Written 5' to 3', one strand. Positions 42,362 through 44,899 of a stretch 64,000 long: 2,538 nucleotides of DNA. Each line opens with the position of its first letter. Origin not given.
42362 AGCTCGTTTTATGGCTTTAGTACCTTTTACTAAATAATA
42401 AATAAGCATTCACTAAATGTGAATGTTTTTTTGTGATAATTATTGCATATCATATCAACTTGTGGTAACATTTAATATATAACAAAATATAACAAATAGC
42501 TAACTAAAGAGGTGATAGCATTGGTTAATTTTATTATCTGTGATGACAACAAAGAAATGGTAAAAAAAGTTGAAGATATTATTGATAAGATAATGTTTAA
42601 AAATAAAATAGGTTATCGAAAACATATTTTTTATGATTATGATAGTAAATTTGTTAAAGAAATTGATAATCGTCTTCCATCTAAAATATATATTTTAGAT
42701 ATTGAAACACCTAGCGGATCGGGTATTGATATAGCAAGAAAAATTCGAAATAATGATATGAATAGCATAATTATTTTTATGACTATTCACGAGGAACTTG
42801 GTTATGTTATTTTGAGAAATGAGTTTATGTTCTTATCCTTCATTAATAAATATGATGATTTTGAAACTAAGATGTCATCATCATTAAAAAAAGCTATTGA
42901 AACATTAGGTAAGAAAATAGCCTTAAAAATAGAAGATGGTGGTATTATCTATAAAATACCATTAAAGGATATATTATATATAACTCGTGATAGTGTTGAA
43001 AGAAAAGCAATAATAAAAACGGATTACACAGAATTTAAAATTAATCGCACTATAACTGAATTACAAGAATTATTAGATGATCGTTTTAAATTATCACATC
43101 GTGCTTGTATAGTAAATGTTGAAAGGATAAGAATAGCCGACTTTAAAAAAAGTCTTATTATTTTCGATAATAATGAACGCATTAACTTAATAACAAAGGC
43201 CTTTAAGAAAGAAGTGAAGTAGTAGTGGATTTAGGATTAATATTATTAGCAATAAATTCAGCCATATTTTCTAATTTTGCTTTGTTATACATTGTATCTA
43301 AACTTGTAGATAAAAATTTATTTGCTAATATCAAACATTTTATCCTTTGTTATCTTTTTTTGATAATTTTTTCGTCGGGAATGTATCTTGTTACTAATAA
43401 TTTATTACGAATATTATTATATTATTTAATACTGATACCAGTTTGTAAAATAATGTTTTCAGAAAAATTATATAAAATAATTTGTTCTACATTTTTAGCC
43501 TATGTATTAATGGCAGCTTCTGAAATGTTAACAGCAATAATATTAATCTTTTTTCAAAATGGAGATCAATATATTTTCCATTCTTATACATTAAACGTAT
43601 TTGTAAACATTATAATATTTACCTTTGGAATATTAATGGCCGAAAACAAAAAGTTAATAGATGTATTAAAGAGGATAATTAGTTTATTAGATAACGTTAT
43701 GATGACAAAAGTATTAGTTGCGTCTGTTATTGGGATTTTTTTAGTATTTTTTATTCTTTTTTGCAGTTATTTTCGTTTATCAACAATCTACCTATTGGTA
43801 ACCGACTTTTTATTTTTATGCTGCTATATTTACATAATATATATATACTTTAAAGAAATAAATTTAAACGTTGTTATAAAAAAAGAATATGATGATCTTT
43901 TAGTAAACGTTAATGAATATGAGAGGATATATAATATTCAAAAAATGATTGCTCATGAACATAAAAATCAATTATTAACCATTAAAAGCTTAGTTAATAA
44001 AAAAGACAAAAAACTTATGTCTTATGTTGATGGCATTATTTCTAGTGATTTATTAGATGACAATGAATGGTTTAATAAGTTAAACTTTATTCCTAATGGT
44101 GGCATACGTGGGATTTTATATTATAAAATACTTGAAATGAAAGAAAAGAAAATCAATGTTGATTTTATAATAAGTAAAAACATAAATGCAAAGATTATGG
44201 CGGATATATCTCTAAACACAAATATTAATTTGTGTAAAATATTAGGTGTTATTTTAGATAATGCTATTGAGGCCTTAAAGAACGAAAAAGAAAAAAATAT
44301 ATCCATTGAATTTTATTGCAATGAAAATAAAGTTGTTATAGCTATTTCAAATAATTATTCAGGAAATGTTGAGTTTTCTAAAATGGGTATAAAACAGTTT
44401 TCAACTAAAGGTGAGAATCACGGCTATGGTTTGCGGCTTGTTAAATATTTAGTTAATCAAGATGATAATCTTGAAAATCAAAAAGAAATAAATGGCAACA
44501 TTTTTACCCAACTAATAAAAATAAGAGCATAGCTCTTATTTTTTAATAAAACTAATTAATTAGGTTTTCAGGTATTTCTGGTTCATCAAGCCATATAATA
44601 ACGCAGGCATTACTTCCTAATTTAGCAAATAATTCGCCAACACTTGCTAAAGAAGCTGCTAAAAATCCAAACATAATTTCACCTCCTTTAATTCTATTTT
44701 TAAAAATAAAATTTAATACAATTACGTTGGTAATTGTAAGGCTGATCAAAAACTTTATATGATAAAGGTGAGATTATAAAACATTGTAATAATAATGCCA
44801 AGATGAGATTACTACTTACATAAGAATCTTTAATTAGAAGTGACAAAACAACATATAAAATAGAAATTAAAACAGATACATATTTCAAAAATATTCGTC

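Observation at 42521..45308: agr-type quorum-sensing locus with convergent architecture and a likely unannotated 40-aa AgrD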

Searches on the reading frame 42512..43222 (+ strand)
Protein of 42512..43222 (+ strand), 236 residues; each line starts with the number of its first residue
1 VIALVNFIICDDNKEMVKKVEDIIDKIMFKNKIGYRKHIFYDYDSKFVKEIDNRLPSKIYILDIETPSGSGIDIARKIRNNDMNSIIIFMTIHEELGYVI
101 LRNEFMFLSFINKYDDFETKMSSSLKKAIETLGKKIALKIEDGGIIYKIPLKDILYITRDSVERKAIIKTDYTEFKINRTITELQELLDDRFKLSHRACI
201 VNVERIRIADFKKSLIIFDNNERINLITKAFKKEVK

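Call 3: search_protein_families(library=pfam, proteins=[window:42512-43222:+], max_evalue=10)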
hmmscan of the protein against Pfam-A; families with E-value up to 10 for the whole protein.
window:42512-43222:+ (236 aa): 3 families
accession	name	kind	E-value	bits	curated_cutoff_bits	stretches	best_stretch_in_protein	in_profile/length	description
PF04397.21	LytTR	-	1.2e-11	45.1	22.6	1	146-225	3-84/98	LytTr DNA-binding domain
PF00072.30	Response_reg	-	8.7e-07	29.5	30.2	1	8-112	2-98/111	Response regulator receiver domain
PF09164.15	VitD-bind_III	-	0.38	11.2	27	0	35-57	6-28/65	Vitamin D binding protein, domain III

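Call 4: search_protein_families(library=ncbifam, proteins=[window:42512-43222:+], max_evalue=10)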
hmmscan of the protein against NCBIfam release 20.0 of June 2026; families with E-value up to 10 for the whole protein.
window:42512-43222:+ (236 aa): 18 families
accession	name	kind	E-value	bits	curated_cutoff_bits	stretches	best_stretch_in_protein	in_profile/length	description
NF046049.1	quorum_RR_AgrA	equivalog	1.6e-10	40.9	400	1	7-233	3-237/238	quorum-sensing response regulator AgrA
NF010684.1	PRK14084.1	equivalog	1.2e-06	28.5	375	2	59-96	49-86/254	response regulator transcription factor LytR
NF040534.1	resp_reg_YycF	equivalog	0.00013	21.3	340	1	18-99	10-87/231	response regulator YycF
NF033117.2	vanR_ACDEGLN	exception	0.00071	19.2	350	1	8-95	2-81/226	VanR-ABDEGLN family response regulator transcription factor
NF006900.1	PRK09390.1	equivalog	0.0015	18.1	255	1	10-134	10-125/203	response regulator FixJ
NF007419.0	PRK09958.1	equivalog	0.0024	17.4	251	1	24-118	16-107/204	acid-sensing system DNA-binding response regulator EvgA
NF040689.1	MtrAB_MtrA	equivalog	0.0057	16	300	1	32-94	20-79/219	MtrAB system response regulator MtrA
NF051850.1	RespRegRprY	equivalog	0.006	16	370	1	6-149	6-136/234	response regulator transcription factor RprY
TIGR02154.1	PhoB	equivalog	0.012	14.9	296.2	1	34-89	26-80/226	phosphate regulon transcriptional regulator PhoB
NF052445.1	RespRegMctR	equivalog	0.013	14.9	300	1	53-99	44-90/205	two-component system response regulator MctR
NF008469.0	PRK11361.1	equivalog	0.013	14.2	714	1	54-97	46-89/461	acetoacetate metabolism transcriptional regulator AtoC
NF040749.1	tetrathio_RR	equivalog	0.017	14.8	290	1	31-131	20-117/191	tetrathionate respiration response regulator TtrR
NF007005.1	PRK09468.1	equivalog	0.026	14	331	1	34-94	27-85/237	osmolarity response regulator transcription factor OmpR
NF041946.1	LuxO_transreg_Vib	equivalog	0.026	13.3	800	1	49-95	34-79/463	quorum-sensing sigma-54 dependent transcriptional regulator LuxO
NF001965.0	PRK00742.1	subfamily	0.064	12.4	293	1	53-114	46-108/357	chemotaxis-specific protein-glutamate methyltransferase CheB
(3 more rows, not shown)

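Call 58: search_solved_structures(query=window:42521-43219:+, max_evalue=0.01, show_alignments=1)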
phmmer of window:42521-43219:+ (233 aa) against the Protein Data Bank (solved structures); distinct sequences matched with E-value up to 0.01: 8.
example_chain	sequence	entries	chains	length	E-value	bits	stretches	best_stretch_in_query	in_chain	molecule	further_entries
4cbv_A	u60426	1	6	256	4.1e-07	33.1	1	5-222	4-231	COME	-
3bs1_A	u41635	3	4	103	0.00032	23.6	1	140-224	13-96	Accessory gene regulator protein A | Accessory gene regulator A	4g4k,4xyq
4xqq_A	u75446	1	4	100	0.00034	23.5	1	140-224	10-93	Accessory gene regulator A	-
4xqj_A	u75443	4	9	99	0.00034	23.5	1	143-224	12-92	Accessory gene regulator A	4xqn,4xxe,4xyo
3f6p_A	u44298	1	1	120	0.0027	20.6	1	15-94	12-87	Transcriptional regulatory protein yycF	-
2zwm_A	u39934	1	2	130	0.0031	20.4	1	15-95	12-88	Transcriptional regulatory protein yycF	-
2jvk_A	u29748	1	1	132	0.0073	19.2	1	48-115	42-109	Sporulation initiation phosphotransferase F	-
3b2n_A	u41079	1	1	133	0.0093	18.9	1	45-129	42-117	Uncharacterized protein Q99UF4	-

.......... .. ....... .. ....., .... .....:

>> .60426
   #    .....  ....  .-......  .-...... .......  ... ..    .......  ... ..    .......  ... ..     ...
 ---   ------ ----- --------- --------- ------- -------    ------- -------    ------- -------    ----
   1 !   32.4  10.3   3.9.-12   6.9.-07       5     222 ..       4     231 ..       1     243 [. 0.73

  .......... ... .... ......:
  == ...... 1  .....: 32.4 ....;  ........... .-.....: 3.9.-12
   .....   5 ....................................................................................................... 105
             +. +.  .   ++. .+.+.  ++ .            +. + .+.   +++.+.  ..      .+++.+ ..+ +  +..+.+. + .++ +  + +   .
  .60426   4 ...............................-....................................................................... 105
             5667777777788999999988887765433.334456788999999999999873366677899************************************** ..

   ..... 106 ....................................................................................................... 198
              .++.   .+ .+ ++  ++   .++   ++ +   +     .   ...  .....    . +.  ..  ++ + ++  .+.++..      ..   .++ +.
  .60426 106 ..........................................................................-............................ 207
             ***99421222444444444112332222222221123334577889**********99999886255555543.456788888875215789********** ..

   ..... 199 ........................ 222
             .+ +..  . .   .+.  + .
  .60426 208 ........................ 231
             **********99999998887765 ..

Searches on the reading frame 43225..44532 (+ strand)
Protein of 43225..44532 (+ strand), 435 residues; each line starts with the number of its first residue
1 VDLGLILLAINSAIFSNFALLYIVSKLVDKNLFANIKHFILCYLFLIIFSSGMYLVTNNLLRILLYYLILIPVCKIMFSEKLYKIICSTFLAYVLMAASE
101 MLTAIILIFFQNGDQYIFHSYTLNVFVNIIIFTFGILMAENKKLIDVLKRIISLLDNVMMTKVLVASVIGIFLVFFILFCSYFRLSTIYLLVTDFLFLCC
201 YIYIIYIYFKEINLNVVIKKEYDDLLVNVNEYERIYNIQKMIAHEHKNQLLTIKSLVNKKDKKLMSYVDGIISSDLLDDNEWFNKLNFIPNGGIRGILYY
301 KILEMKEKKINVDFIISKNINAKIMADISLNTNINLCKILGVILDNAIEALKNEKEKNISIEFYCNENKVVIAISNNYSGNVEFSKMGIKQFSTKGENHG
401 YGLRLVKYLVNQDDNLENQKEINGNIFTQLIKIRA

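Call 3: search_protein_families(library=pfam, proteins=[window:43225-44532:+], max_evalue=10)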
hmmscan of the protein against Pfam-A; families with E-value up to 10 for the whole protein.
window:43225-44532:+ (435 aa): 3 families
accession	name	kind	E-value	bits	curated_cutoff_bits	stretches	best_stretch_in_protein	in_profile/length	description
PF14501.12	HATPase_c_5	-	9.4e-15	54.8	22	1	334-433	4-101/102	GHKL domain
PF02518.31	HATPase_c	-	5.3e-05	24.1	26.4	1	335-411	5-85/111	Histidine kinase-, DNA gyrase B-, and HSP90-like ATPase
PF13581.12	HATPase_c_2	-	0.12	12.8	27.4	1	345-411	41-110/127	Histidine kinase-like ATPase domain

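Call 4: search_protein_families(library=ncbifam, proteins=[window:43225-44532:+], max_evalue=10)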
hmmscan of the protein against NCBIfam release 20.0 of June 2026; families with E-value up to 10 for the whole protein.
window:43225-44532:+ (435 aa): 5 families
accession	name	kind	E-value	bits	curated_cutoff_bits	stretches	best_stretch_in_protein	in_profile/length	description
NF046015.1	HisKinAgrCStaph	equivalog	3e-16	59.6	500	1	18-429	6-412/414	quorum-sensing sensor histidine kinase AgrC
NF008298.1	PRK11086.1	subfamily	1.3e-15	56.9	520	1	242-412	336-502/529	DcuS/MalK family sensor histidine kinase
NF038334.1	malate_HK_MalK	exception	4.4e-10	38.8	800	1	237-410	331-500/533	malate sensor histidine kinase MalK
NF006387.0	PRK08636.1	equivalog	0.0011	18.1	675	1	91-170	215-292/403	LL-diaminopimelate aminotransferase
NF007688.0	PRK10364.1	equivalog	0.025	13.3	479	1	306-414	328-430/460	two-component system sensor histidine kinase ZraS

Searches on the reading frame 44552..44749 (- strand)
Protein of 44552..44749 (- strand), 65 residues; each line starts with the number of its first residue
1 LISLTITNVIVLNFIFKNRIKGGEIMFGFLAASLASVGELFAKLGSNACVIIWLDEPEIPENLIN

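Call 3: search_protein_families(library=pfam, proteins=[window:44552-44749:-], max_evalue=10)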
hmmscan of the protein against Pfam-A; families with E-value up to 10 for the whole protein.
window:44552-44749:- (65 aa): 1 family
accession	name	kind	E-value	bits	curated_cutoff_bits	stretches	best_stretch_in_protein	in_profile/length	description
PF05931.16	AgrD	-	0.1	13.1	22.7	1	27-63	8-40/45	Staphylococcal AgrD protein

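Call 4: search_protein_families(library=ncbifam, proteins=[window:44552-44749:-], max_evalue=10)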
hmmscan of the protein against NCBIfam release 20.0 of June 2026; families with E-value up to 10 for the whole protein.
window:44552-44749:- (65 aa): 2 families
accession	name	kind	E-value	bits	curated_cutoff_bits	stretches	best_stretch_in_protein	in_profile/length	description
TIGR04223.1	quorum_AgrD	subfamily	2.2e-05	24.5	19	1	33-64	6-37/38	AgrD family cyclic lactone autoinducer peptide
TIGR01243.1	CDC48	subfamily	0.17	10.1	802.65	1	6-56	232-279/733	CDC48 family AAA ATPase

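Call 5: list_cluster_members(proteins=[window:44555-44674:-, window:44555-44749:-, window:44703-45308:-, window:43225-44529:+, window:42512-43219:+])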
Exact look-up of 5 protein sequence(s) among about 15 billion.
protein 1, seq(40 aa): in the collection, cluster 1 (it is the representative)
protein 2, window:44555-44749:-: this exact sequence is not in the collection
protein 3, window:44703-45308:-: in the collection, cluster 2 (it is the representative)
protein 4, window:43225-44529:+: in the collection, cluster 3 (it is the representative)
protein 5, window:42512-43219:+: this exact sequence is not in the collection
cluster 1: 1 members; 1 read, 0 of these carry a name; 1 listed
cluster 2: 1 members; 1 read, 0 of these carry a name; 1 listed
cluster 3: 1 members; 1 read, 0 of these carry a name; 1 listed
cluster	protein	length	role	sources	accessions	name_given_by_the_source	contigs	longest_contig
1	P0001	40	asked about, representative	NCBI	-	-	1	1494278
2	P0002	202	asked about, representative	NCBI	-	-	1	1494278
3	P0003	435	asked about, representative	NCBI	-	-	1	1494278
